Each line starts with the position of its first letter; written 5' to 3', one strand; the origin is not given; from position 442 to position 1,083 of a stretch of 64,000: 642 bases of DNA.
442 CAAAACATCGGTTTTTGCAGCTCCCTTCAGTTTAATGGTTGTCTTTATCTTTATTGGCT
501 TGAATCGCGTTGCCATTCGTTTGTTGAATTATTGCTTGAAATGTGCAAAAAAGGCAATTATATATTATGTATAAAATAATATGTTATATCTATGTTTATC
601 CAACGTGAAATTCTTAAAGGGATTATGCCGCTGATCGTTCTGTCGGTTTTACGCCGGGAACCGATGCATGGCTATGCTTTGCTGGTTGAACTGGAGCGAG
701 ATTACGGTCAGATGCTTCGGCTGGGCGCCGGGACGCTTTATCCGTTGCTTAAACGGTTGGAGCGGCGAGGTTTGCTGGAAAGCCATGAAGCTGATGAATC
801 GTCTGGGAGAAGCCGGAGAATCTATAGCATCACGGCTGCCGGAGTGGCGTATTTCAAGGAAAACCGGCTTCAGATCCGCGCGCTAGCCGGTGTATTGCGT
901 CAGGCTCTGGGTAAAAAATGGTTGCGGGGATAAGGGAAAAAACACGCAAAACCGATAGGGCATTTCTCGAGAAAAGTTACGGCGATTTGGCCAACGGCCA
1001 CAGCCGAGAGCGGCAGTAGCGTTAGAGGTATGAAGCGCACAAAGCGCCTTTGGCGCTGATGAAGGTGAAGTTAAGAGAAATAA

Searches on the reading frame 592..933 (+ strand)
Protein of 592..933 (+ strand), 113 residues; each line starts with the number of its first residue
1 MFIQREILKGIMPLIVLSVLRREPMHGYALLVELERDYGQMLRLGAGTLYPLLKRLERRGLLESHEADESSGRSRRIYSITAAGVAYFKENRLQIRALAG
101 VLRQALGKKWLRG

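Call 61: search_protein_families(library=pfam, proteins=[window:592-933:+], max_evalue=0.01)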
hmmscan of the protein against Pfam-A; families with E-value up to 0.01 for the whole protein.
window:592-933:+ (113 aa): 2 families
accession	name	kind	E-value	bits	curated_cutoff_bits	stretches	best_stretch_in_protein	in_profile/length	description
PF03551.20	PadR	-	3e-22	78.8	27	1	16-89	1-74/75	Transcriptional regulator PadR-like family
PF13463.12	HTH_27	-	0.0031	18.2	22.2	1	39-84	25-68/68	Winged helix DNA-binding domain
